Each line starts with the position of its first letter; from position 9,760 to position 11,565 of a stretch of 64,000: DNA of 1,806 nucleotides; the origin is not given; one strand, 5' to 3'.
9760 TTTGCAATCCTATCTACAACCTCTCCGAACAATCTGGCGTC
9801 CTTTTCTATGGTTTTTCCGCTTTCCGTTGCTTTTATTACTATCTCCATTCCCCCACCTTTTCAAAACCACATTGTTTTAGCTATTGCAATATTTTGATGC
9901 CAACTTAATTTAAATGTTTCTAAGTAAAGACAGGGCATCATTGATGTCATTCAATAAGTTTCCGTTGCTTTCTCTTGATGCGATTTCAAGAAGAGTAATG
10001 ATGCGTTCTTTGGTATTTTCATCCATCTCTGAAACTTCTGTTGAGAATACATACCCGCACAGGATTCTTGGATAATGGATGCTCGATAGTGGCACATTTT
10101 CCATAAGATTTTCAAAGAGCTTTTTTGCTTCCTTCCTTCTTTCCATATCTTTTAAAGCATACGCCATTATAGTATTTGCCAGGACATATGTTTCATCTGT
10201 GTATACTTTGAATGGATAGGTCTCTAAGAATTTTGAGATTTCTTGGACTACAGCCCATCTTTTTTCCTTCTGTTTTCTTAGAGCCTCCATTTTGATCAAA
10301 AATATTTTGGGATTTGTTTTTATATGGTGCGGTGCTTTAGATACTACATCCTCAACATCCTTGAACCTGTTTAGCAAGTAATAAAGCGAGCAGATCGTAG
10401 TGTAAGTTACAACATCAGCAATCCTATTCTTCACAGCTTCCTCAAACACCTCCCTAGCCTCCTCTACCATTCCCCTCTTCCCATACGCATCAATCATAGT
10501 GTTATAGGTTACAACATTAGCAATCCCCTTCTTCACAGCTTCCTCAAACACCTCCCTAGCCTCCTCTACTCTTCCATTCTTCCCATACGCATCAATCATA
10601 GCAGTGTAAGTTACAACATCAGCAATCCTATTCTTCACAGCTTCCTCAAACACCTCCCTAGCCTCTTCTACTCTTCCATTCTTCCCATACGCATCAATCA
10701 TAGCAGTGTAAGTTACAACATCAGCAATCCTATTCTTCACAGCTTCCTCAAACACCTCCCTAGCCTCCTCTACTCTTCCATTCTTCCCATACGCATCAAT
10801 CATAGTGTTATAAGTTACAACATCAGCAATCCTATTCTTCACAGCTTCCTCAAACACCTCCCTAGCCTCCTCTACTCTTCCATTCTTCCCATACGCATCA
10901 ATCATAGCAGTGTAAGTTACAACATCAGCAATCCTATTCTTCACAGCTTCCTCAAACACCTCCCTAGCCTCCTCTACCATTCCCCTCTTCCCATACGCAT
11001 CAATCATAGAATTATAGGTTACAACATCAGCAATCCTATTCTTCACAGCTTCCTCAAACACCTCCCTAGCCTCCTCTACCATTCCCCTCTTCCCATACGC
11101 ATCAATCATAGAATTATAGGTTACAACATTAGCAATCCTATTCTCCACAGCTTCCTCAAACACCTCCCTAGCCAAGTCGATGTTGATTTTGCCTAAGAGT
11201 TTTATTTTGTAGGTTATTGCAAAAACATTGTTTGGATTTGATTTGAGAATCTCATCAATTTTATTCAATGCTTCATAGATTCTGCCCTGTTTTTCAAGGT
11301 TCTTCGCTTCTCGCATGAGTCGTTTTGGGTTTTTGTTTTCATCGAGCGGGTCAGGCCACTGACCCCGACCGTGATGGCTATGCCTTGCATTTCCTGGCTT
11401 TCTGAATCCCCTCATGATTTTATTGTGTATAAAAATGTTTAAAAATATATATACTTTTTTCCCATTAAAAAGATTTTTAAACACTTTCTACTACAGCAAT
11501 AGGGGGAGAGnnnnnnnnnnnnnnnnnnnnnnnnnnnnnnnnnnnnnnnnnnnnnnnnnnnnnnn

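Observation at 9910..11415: Archaeal protein made of near-identical PPR-like repeats, with variation concentrated at PPR specificity positions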

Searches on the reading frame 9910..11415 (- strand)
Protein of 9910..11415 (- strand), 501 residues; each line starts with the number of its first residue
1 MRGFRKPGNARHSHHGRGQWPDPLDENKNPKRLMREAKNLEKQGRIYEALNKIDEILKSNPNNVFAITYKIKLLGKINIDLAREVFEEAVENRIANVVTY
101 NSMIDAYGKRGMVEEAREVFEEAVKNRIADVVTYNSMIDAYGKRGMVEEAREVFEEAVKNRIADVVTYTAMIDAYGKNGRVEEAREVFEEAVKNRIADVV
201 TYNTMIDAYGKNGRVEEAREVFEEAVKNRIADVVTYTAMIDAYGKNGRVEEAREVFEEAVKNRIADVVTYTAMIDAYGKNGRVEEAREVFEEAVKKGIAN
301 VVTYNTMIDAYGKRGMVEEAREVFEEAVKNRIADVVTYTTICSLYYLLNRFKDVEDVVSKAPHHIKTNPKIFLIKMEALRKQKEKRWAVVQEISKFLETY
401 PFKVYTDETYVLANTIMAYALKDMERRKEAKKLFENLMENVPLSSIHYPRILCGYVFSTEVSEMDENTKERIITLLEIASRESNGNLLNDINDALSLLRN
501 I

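Call 4: search_protein_families(library=pfam, proteins=[window:9910-11415:-], max_evalue=1)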
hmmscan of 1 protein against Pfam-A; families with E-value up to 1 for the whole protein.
window:9910-11415:- (501 aa): 53 families (the best 25 are shown)
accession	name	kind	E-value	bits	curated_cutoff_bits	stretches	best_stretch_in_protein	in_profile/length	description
PF01535.26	PPR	-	2.9e-81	262.7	25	7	268-298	1-31/31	PPR repeat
PF12854.13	PPR_1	-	4.7e-76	250.6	23.8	7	198-224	6-32/34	PPR repeat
PF13041.12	PPR_2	-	2.1e-74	245.9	30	7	300-341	2-44/50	PPR repeat family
PF13812.12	PPR_3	-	1.6e-33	115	25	8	266-314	14-63/63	Pentatricopeptide repeat domain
PF13428.12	TPR_14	-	1.5e-31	106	23.5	4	270-296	4-30/44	Tetratricopeptide repeat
PF07719.23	TPR_2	-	3.1e-28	95.9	27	8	32-63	3-34/34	Tetratricopeptide repeat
PF00515.34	TPR_1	-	2e-24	84.8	27.8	1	201-227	3-29/34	Tetratricopeptide repeat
PF13181.12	TPR_8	-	3.4e-23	80.2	25.7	4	207-227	9-29/34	Tetratricopeptide repeat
PF13432.12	TPR_16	-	7.3e-23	81.1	32.7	3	238-297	2-61/65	Tetratricopeptide repeat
PF13174.12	TPR_6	-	1.3e-18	66.7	26.3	0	417-444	6-33/33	Tetratricopeptide repeat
PF13424.12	TPR_12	-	4.2e-18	65.8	30.1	5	201-262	5-74/77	Tetratricopeptide repeat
PF00637.26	Clathrin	-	7.4e-18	65.1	29.6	5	229-291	3-66/143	Region in Clathrin and VPS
PF14559.12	TPR_19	-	7.2e-17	61.9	25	5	246-295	4-53/68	Tetratricopeptide repeat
PF25058.1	ARM_TT21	-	1e-15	58.5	27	3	165-194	57-86/155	Tetratricopeptide repeat protein 21 ARM repeat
PF23240.1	HAT_PRP39_N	-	6.6e-14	52.8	27.7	5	154-261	3-116/168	PRP39 N-terminal HAT repeat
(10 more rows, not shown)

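Call 5: search_protein_families(library=ncbifam, proteins=[window:9910-11415:-], max_evalue=1)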
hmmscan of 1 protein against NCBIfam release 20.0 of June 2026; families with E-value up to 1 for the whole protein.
window:9910-11415:- (501 aa): 24 families
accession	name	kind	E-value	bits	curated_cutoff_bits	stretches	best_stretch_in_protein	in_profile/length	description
TIGR00756.2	PPR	repeat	1.2e-74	242.1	20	7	200-230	1-31/35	pentatricopeptide repeat protein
TIGR02917.1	PEP_TPR_lipo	equivalog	1.6e-23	82.6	312.2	2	78-441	446-800/899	XrtA/PEP-CTERM system TPR-repeat protein PrsT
NF033920.0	C39_PA2778_fam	equivalog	2.5e-17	63.2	150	3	232-329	155-252/255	PA2778 family cysteine peptidase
TIGR02521.1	type_IV_pilW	equivalog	7.9e-15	55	154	2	237-390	35-192/234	type IV pilus biogenesis/stability protein PilW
NF040959.1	MamA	equivalog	2.7e-14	53.1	200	3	134-293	40-199/204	magnetosome protein MamA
NF008757.0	PRK11788.1-5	equivalog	5.2e-09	35.7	363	2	107-316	117-330/388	lipopolysaccharide assembly protein LapB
NF052400.1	M48_BAM_BepA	equivalog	1.1e-08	34.3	570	2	160-293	303-435/483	beta-barrel assembly-enhancing protease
NF053607.1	CHU_0125_OmpA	equivalog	1.9e-07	30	620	3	246-335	32-121/639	CHU_0125 family OmpA-like outer membrane integrity protein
TIGR03939.1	PGA_TPR_OMP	equivalog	3.4e-07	28.9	366.65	0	169-228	314-375/800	poly-beta-1,6 N-acetyl-D-glucosamine export porin PgaA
NF002294.1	PRK01221.1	equivalog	4.2e-07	29.7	350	3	211-272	26-80/300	deoxyhypusine synthase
NF008017.0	PRK10747.1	equivalog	6.1e-07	28.6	608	3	178-258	307-386/398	protoheme IX biogenesis protein HemY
NF008520.0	PRK11447.1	equivalog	2e-06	25.9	858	2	199-296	235-332/1157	cellulose synthase complex outer membrane protein BcsC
TIGR00540.1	TPR_hemY_coli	hypoth_equivalog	8.5e-06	24.8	142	1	169-293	265-385/385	heme biosynthesis-associated TPR protein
TIGR02552.1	LcrH_SycD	equivalog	4.7e-05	23.1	104.8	1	212-296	31-115/136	SycD/LcrH family type III secretion system chaperone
NF033762.1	social_mot_Tgl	equivalog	5.7e-05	22.6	225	2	41-224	42-229/252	social motility TPR repeat lipoprotein Tgl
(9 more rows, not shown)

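Call 6: search_solved_structures(query=window:9910-11415:-, max_evalue=0.01, show_alignments=3)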
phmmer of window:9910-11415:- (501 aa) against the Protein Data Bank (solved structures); distinct sequences matched with E-value up to 0.01: 62 (the best 60 are shown).
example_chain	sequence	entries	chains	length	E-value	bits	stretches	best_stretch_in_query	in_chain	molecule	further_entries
5i9h_A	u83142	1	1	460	8.4e-161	539.2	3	97-341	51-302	pentatricopeptide repeat protein dPPR-U8G2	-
5orq_A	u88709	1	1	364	3.6e-106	359.2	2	96-329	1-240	cPPR-Telo1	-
5orm_A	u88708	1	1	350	1.2e-100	340.9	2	129-343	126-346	cPPR-Telo1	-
4wsl_A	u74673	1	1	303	1.3e-99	337.5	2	97-316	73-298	Pentatricopeptide repeat protein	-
4pjq_A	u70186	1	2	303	3.3e-96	326.3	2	129-315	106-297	Pentatricopeptide repeat protein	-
5i9f_A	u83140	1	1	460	1.2e-91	311.3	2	84-327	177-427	pentatricopeptide repeat protein dPPR-U10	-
5iww_D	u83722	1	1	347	1.4e-91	311.1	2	95-352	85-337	PLS9-PPR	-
5i9d_A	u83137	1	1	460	5.9e-91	309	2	96-331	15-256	pentatricopeptide repeat protein dPPR-U8A2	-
5i9g_C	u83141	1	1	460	1.4e-90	307.8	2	86-326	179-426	pentatricopeptide repeat protein dPPR-U8C2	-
4wn4_A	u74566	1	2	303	1.5e-87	297.8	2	165-343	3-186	Pentatricopeptide repeat protein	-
6een_D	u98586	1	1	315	4.4e-85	289.6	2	97-328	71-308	Designer Pentatricopeptide Protein dPPR10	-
4pjr_A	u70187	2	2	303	1.2e-84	288.2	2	165-342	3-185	Pentatricopeptide repeat protein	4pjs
6een_A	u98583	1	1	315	1.5e-81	278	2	164-328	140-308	Designer Pentatricopeptide Protein dPPR10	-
6een_B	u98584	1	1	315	2.1e-80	274.2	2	130-328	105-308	Designer Pentatricopeptide Protein dPPR10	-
6een_C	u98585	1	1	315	3.6e-78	266.8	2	164-328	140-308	Designer Pentatricopeptide Protein dPPR10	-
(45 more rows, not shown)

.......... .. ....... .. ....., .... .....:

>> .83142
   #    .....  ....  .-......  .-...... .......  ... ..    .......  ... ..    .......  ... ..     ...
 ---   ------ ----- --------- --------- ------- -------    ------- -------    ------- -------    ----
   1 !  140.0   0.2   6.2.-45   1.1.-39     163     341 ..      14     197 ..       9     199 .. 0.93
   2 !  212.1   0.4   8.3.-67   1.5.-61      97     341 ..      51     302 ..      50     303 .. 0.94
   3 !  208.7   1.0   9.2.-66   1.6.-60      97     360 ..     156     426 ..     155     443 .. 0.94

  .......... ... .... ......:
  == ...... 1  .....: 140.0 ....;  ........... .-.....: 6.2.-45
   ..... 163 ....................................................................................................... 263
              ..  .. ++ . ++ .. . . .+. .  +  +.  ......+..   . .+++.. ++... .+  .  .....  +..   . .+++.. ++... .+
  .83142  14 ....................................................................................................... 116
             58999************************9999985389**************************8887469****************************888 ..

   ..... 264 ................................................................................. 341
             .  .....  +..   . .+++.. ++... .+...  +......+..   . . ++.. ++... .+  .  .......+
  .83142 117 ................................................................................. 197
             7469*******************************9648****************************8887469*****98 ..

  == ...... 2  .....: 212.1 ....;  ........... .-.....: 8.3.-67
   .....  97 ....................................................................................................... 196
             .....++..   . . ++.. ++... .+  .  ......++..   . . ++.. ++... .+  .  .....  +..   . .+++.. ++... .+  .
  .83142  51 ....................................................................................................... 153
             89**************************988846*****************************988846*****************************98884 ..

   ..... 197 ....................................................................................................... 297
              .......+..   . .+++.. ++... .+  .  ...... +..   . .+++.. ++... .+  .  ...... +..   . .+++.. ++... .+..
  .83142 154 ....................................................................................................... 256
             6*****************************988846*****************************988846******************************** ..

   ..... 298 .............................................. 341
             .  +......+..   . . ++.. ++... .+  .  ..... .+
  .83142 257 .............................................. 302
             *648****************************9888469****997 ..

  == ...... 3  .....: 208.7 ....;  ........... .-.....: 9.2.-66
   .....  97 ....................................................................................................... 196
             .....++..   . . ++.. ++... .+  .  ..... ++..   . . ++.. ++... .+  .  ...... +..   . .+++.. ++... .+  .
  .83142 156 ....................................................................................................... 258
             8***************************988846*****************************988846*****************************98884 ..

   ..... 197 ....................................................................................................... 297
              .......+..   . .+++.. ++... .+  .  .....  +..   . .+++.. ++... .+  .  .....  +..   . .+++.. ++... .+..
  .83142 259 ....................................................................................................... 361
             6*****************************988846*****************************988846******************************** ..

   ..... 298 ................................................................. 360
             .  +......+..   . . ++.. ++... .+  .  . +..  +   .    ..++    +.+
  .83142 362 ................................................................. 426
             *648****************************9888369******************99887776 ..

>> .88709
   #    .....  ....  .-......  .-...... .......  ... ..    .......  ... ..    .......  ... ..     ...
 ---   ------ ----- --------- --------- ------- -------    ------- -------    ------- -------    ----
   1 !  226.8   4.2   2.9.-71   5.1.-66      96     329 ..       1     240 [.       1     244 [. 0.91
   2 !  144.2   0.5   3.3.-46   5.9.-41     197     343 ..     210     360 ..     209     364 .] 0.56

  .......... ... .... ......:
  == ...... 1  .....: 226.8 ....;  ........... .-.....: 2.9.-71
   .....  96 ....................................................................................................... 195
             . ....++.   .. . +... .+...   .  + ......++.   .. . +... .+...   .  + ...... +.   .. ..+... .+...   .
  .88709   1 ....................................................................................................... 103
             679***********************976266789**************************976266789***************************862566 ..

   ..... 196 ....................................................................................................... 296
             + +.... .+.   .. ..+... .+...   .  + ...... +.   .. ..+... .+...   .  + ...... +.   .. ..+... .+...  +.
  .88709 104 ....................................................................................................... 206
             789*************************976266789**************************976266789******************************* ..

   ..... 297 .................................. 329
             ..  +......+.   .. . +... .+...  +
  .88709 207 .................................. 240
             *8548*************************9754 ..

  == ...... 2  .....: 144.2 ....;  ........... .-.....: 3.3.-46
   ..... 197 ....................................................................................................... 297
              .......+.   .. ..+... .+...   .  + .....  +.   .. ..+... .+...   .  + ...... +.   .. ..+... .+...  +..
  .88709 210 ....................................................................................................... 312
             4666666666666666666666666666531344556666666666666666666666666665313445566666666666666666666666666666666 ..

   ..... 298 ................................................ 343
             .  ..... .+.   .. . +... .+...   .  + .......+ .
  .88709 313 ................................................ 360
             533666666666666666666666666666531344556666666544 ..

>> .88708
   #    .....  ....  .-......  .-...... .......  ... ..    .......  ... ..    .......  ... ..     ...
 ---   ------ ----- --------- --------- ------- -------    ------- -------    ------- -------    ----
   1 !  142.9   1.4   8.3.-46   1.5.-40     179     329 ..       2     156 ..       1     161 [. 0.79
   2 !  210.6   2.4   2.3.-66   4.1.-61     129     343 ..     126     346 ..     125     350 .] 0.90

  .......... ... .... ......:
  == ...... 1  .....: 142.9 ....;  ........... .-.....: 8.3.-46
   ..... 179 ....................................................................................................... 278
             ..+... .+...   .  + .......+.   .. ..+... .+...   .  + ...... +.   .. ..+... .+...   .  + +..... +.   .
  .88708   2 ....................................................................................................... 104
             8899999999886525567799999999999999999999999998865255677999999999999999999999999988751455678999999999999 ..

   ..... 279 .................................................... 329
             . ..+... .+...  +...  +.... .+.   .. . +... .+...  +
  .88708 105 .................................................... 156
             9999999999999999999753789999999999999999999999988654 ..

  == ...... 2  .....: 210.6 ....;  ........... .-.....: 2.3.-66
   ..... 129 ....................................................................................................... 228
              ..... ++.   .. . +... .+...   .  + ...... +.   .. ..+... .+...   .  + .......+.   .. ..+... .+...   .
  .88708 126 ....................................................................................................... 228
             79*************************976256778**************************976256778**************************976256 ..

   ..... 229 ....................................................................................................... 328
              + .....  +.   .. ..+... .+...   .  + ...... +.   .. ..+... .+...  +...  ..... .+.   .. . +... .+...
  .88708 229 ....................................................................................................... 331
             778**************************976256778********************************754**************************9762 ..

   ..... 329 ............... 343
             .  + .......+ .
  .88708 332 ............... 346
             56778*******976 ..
